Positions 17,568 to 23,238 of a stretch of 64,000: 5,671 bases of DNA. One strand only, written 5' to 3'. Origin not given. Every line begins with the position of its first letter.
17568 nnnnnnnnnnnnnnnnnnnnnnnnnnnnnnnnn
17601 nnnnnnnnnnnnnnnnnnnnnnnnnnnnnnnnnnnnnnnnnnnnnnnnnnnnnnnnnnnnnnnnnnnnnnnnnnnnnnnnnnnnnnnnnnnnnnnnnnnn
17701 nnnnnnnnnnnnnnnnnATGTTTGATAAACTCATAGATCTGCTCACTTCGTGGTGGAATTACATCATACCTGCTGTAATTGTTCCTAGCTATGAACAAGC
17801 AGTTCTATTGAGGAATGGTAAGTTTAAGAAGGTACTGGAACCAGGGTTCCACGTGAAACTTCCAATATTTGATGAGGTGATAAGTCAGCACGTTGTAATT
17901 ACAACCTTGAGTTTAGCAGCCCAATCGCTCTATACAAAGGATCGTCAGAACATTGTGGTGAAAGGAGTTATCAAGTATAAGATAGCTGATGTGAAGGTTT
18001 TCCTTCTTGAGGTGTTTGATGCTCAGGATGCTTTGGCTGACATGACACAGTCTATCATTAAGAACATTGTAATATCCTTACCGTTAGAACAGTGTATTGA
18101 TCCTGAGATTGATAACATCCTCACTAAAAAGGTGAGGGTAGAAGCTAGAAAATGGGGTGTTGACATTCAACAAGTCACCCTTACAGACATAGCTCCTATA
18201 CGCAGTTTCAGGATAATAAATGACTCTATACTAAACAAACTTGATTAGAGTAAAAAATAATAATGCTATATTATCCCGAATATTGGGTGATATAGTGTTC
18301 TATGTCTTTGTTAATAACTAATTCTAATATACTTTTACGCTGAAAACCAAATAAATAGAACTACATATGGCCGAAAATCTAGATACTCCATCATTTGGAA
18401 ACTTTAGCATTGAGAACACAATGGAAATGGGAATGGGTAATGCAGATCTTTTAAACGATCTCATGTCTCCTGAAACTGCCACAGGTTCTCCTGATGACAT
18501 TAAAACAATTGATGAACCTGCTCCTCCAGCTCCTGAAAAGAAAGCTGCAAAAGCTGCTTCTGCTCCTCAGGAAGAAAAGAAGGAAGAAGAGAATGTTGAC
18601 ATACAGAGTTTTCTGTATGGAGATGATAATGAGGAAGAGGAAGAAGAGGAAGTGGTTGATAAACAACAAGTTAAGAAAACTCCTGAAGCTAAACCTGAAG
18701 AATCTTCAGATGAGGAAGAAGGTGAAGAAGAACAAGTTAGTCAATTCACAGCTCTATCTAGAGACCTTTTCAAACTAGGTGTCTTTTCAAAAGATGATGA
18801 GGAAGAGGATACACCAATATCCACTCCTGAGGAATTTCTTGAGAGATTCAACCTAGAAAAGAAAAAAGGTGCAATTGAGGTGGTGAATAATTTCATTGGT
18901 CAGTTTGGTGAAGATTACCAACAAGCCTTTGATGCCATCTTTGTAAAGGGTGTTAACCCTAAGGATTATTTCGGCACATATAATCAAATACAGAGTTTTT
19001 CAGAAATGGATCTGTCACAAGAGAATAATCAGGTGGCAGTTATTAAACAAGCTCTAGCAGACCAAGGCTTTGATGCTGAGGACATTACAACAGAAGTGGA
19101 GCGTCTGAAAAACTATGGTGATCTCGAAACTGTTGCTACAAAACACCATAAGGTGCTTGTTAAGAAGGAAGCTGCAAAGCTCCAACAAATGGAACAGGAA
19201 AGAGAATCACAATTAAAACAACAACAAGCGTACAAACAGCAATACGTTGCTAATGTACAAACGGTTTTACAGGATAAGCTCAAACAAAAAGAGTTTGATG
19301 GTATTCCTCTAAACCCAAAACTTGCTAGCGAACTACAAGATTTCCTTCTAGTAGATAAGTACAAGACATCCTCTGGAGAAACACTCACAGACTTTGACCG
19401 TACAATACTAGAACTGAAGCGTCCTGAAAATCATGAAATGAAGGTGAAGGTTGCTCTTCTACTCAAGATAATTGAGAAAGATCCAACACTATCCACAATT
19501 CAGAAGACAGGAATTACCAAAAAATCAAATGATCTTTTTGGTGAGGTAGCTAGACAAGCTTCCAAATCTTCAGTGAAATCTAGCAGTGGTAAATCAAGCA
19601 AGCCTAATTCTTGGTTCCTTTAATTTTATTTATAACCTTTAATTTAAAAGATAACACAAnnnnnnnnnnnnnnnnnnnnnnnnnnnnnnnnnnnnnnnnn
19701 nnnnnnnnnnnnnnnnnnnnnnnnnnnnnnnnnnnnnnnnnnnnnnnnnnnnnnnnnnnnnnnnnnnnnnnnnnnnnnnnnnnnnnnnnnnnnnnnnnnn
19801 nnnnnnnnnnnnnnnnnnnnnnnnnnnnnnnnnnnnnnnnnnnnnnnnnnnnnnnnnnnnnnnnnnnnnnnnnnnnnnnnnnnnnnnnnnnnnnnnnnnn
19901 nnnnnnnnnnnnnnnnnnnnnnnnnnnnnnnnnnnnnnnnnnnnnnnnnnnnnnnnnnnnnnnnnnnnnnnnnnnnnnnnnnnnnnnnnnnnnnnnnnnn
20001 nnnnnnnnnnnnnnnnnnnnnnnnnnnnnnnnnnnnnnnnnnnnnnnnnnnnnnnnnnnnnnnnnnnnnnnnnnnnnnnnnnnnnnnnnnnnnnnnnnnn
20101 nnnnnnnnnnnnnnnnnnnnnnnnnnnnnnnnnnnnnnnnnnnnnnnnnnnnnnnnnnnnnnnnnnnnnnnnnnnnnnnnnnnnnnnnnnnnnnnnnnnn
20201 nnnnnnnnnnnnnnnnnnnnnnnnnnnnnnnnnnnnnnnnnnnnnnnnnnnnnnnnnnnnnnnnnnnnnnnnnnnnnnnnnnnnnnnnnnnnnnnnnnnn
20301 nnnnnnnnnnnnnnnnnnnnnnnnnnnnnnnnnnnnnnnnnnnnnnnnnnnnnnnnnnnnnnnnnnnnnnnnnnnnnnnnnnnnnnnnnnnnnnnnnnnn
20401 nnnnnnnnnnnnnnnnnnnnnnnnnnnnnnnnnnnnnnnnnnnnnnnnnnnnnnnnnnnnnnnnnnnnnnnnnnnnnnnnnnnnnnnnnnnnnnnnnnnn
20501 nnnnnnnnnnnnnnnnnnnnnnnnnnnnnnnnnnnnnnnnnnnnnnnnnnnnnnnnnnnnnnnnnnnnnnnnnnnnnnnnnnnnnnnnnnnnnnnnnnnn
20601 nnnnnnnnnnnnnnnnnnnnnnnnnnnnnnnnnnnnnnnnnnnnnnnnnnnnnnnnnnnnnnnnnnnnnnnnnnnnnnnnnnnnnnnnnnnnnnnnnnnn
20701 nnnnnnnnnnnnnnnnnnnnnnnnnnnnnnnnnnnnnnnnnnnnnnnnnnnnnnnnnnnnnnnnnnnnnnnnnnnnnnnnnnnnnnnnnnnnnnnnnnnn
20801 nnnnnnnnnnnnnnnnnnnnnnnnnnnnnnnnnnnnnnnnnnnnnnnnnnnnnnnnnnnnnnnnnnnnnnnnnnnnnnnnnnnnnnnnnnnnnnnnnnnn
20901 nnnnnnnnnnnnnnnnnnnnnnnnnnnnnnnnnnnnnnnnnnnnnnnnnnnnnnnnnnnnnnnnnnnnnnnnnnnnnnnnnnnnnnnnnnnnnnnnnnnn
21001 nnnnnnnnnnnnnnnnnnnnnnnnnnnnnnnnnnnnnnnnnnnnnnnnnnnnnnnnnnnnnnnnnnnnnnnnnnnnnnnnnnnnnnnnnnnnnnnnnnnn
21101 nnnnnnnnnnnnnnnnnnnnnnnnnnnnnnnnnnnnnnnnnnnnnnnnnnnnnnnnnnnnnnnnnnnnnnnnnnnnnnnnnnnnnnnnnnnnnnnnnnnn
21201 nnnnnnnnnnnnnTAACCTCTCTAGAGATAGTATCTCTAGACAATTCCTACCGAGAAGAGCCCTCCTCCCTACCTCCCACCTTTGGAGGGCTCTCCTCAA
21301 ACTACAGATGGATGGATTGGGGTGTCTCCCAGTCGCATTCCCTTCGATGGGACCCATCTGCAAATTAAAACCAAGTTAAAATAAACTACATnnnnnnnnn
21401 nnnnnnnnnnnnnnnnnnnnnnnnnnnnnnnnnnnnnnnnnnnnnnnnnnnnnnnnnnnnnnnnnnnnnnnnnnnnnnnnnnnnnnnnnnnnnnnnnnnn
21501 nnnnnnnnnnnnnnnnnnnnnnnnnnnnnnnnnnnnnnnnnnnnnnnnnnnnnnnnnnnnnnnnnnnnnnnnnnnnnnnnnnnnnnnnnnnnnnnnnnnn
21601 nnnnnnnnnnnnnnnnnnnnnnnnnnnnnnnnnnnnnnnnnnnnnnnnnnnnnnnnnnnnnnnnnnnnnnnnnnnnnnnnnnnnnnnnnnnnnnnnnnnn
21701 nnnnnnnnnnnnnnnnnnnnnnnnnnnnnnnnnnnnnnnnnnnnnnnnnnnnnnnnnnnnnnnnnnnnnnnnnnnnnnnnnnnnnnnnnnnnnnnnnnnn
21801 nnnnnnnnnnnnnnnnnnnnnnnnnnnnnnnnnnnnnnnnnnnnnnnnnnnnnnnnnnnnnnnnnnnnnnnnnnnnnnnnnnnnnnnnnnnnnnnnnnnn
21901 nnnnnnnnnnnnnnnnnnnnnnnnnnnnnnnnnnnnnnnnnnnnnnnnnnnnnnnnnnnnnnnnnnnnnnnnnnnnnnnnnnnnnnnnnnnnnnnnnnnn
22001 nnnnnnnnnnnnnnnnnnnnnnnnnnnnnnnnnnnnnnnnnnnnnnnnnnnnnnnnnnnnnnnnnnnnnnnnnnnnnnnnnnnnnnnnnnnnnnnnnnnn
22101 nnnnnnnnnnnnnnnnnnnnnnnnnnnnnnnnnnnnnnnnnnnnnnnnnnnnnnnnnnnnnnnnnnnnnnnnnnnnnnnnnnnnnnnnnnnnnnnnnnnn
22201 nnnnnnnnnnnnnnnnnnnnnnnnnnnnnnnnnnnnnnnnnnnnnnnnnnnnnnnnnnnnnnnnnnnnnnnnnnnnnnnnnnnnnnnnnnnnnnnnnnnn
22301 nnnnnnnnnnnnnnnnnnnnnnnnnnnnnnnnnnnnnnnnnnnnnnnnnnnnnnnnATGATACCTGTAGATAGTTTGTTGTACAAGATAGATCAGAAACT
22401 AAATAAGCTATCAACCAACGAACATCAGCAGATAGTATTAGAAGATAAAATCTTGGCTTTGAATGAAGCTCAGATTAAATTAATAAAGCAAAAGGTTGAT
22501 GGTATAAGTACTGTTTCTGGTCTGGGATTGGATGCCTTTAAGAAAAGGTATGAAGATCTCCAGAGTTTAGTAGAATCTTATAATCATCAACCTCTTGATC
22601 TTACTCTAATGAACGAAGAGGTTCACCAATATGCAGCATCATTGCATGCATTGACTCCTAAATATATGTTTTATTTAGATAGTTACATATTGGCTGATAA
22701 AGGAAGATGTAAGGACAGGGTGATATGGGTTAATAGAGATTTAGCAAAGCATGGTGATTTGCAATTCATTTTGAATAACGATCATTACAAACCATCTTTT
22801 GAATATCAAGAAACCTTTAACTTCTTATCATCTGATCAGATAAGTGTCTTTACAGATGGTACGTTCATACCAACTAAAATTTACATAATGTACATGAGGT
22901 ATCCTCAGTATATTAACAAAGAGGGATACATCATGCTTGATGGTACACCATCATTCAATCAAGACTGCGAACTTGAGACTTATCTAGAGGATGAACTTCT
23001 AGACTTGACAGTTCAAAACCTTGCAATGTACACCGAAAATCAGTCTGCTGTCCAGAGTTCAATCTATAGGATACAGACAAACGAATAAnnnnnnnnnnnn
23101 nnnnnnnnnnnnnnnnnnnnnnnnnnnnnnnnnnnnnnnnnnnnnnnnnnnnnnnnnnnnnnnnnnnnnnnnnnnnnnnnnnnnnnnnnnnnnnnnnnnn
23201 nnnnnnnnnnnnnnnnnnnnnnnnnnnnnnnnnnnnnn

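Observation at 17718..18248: SPFH/band-7 (stomatin/HflKC-like) protein encoded between portal and scaffold genes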

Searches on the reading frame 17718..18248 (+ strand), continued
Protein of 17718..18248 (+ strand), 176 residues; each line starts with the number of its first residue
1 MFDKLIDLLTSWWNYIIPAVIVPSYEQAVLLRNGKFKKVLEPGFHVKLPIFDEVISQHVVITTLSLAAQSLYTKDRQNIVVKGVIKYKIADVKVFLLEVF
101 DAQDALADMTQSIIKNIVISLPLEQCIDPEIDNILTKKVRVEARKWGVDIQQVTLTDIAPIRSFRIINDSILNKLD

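Call 69: get_annotated_region(hit=H6, flank=2500)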
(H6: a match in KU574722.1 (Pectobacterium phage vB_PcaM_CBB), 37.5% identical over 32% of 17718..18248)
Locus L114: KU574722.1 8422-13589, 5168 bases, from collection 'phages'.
description: Pectobacterium phage vB_PcaM_CBB, complete genome.
organism: Pectobacterium phage vB_PcaM_CBB (NCBI taxid 2772511)
taxonomy: Viruses; Duplodnaviria; Heunggongvirae; Uroviricota; Caudoviricetes; Mimasvirus; Mimasvirus CBB
host: Pectobacterium carotovorum subsp. carotovorum strain CBBL19-1-37; source: activated sludge from a waste water treatment plant; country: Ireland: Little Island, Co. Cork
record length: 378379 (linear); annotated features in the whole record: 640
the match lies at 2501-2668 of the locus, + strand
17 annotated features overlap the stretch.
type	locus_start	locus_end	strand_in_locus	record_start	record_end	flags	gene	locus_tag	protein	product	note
repeat_region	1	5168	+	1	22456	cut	-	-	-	-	redundant repeat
CDS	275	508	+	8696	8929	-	-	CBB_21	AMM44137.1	hypothetical protein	similar to hypothetical protein GAP32_017 [Cronobacter phage vB_CsaM_GAP32], YP_006987119.1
CDS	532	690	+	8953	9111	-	-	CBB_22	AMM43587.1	hypothetical protein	similar to hypothetical protein GAP32_018A [Cronobacterphage vB_CsaM_GAP32]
CDS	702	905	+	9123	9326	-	-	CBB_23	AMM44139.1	hypothetical protein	similar to hypothetical protein GAP32_019 [Cronobacterphage vB_CsaM_GAP32], YP_006987122.1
CDS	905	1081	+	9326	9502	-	-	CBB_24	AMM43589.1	hypothetical protein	similar to hypothetical protein GAP32_020 [Cronobacterphage vB_CsaM_GAP32]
CDS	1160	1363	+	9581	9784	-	-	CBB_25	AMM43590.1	hypothetical protein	similar to hypothetical protein GAP32_021 [Cronobacterphage vB_CsaM_GAP32], YP_006987124.1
CDS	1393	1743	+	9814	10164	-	-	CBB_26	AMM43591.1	hypothetical protein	similar to hypothetical protein GAP32_022 [Cronobacter phage vB_CsaM_GAP32], YP_006987125.11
CDS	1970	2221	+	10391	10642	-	-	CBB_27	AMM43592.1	putative membrane protein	similar to putative membrane protein [Cronobacter phage vB_CsaM_GAP32], YP_006987126.1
CDS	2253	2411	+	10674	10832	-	-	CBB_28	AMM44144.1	hypothetical protein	-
CDS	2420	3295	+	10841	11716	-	-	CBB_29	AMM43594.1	structural protein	similar to hypothetical protein GAP32_025 [Cronobacter phage vB_CsaM_GAP32], YP_006987128.1;PF01145.22 Band_7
CDS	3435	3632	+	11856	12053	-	-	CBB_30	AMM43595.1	hypothetical protein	similar to hypothetical protein GAP32_026 [Cronobacter phage vB_CsaM_GAP32], YP_006987129.1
CDS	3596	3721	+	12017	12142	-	-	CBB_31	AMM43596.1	hypothetical protein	similar to hypothetical protein GAP32_027 [Cronobacter phage vB_CsaM_GAP32], YP_006987130.1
CDS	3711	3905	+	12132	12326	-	-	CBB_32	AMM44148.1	hypothetical protein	-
CDS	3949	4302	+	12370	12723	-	-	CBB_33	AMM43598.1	hypothetical protein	-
CDS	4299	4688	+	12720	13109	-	-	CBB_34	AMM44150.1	hypothetical protein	-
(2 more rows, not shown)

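Call 92: find_encoding_contigs(protein=P0143, flank=6000, max_places=2)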
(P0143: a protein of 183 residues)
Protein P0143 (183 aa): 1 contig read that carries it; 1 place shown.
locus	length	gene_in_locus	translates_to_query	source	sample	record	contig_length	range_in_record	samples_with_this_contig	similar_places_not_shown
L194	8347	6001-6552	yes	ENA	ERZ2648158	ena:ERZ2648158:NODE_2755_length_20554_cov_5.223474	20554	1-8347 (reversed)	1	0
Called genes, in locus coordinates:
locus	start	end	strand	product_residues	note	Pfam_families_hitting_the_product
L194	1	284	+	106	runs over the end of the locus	-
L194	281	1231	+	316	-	-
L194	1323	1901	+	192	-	-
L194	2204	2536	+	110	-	-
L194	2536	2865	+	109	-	-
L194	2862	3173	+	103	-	-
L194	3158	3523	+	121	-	-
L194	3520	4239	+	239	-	-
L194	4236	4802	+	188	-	-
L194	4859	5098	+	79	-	-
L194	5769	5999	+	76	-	-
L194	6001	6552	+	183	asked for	PF01145:Band_7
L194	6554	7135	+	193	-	-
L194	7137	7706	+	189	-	-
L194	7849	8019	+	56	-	-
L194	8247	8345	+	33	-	?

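Call 93: find_encoding_contigs(protein=P0179, flank=6000, max_places=2)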
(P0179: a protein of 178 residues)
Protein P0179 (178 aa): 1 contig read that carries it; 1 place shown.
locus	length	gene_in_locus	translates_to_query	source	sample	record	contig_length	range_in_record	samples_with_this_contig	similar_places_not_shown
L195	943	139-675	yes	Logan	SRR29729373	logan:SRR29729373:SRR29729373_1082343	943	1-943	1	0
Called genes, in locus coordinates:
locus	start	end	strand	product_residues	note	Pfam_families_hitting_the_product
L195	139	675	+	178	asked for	PF01145:Band_7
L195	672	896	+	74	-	-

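Call 94: find_encoding_contigs(protein=P0146, flank=6000, max_places=2)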
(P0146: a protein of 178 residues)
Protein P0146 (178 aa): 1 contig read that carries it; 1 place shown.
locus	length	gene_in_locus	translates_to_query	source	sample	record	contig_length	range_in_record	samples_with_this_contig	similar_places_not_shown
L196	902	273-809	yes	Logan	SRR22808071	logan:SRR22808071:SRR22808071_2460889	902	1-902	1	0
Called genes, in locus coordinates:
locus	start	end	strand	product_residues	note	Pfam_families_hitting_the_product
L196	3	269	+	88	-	?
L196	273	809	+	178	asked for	PF01145:Band_7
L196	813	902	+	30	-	?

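Call 95: find_encoding_contigs(protein=P0131, flank=6000, max_places=2)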
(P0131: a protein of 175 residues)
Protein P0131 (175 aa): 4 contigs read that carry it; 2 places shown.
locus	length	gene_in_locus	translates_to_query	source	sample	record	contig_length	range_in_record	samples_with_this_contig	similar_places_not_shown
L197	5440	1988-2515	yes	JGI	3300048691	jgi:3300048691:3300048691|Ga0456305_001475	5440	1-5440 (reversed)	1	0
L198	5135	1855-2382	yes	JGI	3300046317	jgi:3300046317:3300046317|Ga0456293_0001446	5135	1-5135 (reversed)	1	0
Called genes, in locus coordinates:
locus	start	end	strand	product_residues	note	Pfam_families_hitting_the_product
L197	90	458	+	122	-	-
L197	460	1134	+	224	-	PF25702:CrAss_Ring_2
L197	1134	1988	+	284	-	PF24228:CrAss_Ring_1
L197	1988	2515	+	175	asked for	PF01145:Band_7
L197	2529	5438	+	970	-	?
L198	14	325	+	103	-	-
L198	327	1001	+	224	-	PF25702:CrAss_Ring_2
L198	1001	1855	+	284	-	PF24228:CrAss_Ring_1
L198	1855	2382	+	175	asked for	PF01145:Band_7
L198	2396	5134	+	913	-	?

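Call 104: search_protein_families(library=phrogs, proteins=[L197:2529-5438:+, L194:6554-7135:+, L194:7137-7706:+, L194:5769-5999:+], max_evalue=0.01)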
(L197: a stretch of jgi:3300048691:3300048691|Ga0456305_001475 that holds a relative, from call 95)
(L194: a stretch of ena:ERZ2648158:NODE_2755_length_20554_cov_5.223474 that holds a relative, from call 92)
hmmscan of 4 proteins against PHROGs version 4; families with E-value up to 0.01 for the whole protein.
L197:2529-5438:+ (970 aa): 1 family
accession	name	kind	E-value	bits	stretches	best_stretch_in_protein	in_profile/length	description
phrog_37948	-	head and packaging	1.2e-23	83.1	3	500-622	1002-1120/2289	virion structural protein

L194:6554-7135:+ (193 aa): 1 family
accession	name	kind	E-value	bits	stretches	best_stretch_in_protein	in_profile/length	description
phrog_139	-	other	0.00027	21.5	1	23-98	83-161/342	deoxynucleoside monophosphate kinase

L194:7137-7706:+ (189 aa): 1 family
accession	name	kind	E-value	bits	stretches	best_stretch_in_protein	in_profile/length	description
phrog_503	-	unknown function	2.5e-17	63.9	2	3-65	30-91/144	-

L194:5769-5999:+ (76 aa): 0 families

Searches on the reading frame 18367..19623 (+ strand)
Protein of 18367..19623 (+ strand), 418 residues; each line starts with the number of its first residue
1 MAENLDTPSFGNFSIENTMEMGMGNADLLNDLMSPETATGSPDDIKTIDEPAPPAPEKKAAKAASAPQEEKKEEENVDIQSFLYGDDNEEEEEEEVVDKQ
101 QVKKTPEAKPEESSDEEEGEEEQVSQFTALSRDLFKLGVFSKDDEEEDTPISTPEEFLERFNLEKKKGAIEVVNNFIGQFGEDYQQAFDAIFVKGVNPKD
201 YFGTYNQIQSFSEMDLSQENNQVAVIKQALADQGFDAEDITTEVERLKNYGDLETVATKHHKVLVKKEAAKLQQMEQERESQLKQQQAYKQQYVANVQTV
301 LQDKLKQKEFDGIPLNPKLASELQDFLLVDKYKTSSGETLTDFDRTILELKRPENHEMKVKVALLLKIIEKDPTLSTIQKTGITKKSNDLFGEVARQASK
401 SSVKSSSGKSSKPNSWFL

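Call 3: search_protein_families(library=pfam, proteins=[window:18367-19623:+], max_evalue=0.01)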
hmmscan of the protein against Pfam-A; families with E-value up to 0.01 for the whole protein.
window:18367-19623:+ (418 aa): 0 families

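Call 4: search_protein_families(library=phrogs, proteins=[window:18367-19623:+], max_evalue=0.001)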
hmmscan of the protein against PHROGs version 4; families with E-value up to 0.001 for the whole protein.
window:18367-19623:+ (418 aa): 1 family
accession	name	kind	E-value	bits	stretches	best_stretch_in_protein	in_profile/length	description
phrog_16294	-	unknown function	1.6e-09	38.4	1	213-414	182-373/381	-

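Call 87: search_protein_families(library=pfam, proteins=[window:18367-19623:+], max_evalue=1)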
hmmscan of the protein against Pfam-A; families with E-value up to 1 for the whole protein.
window:18367-19623:+ (418 aa): 2 families
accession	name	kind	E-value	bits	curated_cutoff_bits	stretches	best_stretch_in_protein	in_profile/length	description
PF21982.2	RecX_HTH1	-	0.011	16.1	26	0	226-247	19-40/40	RecX, first three-helix domain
PF01415.21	IL7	-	0.18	12.2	26.8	1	206-303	21-119/134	Interleukin 7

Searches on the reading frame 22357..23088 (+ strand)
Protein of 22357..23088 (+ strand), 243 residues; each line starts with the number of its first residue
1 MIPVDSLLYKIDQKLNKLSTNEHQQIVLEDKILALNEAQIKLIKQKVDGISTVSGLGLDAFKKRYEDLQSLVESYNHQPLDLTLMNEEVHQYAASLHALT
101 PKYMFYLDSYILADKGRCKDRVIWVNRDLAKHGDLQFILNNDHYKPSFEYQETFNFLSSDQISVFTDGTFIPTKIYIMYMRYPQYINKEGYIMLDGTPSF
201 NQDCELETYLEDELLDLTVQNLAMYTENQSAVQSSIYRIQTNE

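Call 3: search_protein_families(library=pfam, proteins=[window:22357-23088:+], max_evalue=0.01)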
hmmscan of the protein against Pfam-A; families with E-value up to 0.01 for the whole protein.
window:22357-23088:+ (243 aa): 0 families

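Call 4: search_protein_families(library=phrogs, proteins=[window:22357-23088:+], max_evalue=0.001)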
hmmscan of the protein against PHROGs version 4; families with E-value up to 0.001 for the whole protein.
window:22357-23088:+ (243 aa): 2 families
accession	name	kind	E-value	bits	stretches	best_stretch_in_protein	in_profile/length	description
phrog_15924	-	unknown function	4.9e-06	27.3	1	6-195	5-185/235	-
phrog_29507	-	head and packaging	1.9e-05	25.3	1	80-187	62-166/219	virion structural protein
